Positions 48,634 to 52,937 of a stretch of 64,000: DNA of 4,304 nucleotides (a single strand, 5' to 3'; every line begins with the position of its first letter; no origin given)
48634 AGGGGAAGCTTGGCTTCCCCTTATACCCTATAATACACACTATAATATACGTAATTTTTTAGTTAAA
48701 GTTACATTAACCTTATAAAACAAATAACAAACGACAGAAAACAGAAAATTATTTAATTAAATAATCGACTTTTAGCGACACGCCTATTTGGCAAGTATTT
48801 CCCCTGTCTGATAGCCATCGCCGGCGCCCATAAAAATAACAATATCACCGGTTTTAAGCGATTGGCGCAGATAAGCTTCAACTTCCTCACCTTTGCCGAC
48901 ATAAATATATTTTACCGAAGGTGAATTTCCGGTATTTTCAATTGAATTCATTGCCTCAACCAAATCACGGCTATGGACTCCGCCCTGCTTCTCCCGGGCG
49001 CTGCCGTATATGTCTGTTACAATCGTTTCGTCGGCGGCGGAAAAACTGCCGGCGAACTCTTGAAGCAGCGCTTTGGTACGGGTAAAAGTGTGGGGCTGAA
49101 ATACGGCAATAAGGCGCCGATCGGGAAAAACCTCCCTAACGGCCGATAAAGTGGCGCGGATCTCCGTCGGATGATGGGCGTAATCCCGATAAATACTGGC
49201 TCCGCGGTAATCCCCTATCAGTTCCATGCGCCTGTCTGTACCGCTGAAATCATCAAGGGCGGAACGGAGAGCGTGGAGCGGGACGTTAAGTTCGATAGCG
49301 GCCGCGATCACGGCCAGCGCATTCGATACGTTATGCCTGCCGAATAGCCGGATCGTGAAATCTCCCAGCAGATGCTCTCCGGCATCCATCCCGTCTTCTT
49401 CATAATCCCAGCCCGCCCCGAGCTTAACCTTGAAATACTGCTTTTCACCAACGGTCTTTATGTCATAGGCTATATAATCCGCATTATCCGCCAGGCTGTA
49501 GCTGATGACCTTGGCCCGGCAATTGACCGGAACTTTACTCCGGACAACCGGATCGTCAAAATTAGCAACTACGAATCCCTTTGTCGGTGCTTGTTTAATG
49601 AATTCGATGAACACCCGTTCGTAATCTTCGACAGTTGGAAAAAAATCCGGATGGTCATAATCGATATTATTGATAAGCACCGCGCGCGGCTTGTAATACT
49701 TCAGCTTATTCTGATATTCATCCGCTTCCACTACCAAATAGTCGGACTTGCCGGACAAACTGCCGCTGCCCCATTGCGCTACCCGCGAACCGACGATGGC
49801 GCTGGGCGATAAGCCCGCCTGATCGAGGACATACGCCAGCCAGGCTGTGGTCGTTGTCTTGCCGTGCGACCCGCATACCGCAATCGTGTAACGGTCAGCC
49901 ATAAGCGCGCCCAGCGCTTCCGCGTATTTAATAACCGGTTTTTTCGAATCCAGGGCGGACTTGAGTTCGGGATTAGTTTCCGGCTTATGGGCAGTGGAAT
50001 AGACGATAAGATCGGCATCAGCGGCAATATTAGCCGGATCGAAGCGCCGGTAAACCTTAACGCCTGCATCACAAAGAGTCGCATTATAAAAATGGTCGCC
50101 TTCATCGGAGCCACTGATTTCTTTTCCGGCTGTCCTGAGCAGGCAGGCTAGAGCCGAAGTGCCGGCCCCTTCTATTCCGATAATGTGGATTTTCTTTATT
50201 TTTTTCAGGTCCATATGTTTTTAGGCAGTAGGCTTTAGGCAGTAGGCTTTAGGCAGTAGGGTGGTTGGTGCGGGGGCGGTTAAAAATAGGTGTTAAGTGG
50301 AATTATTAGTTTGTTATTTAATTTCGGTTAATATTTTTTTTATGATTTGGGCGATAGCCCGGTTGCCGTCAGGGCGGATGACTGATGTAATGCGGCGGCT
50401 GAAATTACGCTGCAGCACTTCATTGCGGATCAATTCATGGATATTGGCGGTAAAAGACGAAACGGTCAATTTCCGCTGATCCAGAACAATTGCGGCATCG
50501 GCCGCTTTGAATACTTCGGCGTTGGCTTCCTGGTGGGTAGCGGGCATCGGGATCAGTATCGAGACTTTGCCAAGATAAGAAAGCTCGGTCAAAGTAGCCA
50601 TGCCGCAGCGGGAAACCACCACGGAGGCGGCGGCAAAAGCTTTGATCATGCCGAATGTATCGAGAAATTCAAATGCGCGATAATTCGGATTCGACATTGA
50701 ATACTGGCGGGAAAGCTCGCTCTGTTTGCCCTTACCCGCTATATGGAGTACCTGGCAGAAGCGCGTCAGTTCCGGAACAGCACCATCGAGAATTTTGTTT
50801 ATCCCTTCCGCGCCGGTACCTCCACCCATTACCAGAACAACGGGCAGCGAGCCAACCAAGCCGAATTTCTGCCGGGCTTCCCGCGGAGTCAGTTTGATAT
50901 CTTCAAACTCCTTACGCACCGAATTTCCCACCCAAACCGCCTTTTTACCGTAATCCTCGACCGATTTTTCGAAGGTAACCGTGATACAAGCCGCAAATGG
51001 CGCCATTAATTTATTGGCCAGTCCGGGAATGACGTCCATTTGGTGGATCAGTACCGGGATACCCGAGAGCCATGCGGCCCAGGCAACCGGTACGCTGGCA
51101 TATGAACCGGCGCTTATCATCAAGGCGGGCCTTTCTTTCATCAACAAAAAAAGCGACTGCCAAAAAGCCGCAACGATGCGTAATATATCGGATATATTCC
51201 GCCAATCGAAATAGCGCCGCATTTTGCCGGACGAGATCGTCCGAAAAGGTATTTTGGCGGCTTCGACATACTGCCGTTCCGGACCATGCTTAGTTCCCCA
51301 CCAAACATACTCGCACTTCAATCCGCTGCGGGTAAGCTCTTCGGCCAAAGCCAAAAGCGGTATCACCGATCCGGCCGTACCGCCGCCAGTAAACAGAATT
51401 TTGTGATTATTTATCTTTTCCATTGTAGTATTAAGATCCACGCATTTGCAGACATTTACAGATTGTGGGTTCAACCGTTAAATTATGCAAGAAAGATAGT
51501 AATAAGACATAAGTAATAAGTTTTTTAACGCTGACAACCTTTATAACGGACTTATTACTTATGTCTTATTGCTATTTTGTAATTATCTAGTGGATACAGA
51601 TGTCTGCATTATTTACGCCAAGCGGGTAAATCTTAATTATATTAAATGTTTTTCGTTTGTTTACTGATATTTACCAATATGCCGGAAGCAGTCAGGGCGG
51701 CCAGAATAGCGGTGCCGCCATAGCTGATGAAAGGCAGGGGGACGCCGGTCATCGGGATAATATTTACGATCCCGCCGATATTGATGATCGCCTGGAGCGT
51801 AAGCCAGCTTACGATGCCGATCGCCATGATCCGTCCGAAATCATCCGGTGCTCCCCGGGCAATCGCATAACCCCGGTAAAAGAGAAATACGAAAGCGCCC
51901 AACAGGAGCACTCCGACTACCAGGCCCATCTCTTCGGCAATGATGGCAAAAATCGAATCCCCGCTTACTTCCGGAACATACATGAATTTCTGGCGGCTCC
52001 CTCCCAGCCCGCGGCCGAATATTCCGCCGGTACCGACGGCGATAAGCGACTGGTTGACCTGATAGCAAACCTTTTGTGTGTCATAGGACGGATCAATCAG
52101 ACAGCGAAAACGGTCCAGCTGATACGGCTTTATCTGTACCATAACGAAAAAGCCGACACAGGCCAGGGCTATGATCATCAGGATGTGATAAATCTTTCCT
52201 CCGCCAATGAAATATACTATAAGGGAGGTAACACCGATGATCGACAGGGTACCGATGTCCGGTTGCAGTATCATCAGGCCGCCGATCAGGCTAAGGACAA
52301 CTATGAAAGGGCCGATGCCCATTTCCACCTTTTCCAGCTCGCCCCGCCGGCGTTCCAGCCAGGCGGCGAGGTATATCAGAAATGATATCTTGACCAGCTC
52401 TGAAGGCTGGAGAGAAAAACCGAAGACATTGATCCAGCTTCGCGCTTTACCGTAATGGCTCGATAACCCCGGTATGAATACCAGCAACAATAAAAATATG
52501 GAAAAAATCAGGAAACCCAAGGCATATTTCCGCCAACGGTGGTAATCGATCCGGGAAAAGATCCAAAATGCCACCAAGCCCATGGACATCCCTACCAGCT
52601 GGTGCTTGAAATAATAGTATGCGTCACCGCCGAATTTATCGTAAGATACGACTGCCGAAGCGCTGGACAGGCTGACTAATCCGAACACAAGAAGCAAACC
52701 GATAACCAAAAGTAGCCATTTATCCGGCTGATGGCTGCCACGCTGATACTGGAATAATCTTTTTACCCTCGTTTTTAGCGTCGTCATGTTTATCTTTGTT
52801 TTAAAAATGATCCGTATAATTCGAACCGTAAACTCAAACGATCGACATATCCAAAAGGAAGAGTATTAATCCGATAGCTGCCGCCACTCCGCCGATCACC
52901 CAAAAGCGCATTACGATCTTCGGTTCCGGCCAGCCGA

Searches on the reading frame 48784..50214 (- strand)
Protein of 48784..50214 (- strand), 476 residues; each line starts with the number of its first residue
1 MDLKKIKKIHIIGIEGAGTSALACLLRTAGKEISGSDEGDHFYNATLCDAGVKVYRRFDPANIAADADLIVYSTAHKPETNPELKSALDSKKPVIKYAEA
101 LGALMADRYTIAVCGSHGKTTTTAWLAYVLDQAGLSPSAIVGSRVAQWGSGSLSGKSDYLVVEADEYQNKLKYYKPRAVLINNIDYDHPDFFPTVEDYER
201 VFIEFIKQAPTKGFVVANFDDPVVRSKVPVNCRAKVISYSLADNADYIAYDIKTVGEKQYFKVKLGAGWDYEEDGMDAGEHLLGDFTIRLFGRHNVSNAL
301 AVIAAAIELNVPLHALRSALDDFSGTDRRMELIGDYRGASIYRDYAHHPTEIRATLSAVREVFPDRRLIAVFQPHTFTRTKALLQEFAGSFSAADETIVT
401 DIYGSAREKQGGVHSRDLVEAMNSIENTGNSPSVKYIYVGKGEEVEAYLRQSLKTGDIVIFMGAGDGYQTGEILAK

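Call 52: search_protein_families(library=pfam, proteins=[window:48784-50214:-], max_evalue=0.00001)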
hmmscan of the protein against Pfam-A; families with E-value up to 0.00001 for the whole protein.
window:48784-50214:- (476 aa): 3 families
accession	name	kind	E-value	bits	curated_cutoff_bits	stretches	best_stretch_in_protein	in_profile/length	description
PF08245.18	Mur_ligase_M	-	2.6e-26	93.3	24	1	113-306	1-200/200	Mur ligase middle domain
PF02875.26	Mur_ligase_C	-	3.5e-23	83.2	28.4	1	328-465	1-127/127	Mur ligase, glutamate ligase domain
PF01225.30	Mur_ligase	-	5.8e-18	65.5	21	1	8-109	1-95/95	Mur ligase family, catalytic domain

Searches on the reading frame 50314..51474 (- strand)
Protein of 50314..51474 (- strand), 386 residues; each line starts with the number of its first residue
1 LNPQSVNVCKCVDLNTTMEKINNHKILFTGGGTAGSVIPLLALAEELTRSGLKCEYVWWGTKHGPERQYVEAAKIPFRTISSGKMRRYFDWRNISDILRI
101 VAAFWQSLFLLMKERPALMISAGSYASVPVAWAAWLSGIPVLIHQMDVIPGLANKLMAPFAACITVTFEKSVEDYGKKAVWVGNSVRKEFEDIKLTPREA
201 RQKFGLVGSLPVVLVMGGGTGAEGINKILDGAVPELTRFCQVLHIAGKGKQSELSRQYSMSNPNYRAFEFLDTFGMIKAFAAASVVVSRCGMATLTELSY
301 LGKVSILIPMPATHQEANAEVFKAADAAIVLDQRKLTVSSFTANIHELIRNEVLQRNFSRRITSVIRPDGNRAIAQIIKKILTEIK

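Call 52: search_protein_families(library=pfam, proteins=[window:50314-51474:-], max_evalue=0.00001)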
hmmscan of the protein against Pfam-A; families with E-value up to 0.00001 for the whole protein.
window:50314-51474:- (386 aa): 2 families
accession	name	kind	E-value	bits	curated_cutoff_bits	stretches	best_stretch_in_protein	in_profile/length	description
PF03033.26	Glyco_transf_28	-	3.8e-32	111.7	26.2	1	26-164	1-137/139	Glycosyltransferase family 28 N-terminal domain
PF04101.22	Glyco_tran_28_C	-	1.4e-27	97.2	22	1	212-352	1-144/166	Glycosyltransferase family 28 C-terminal domain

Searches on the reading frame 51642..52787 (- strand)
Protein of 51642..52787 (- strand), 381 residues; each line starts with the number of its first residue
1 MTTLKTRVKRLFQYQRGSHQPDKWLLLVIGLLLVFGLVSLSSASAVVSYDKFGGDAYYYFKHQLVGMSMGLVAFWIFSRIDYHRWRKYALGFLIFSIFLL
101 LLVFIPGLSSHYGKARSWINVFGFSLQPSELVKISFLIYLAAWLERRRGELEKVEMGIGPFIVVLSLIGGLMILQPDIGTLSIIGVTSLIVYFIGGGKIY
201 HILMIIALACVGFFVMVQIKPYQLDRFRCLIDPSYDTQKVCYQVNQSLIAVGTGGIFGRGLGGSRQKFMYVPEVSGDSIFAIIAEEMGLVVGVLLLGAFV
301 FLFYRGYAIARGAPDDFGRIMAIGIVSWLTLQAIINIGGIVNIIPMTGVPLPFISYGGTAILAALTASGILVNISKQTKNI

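Call 52: search_protein_families(library=pfam, proteins=[window:51642-52787:-], max_evalue=0.00001)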
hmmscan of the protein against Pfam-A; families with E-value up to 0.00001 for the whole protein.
window:51642-52787:- (381 aa): 1 family
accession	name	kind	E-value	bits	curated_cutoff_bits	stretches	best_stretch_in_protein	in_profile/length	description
PF01098.24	FTSW_RODA_SPOVE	-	3.3e-98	329.4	26.4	1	25-379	3-355/356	Cell cycle protein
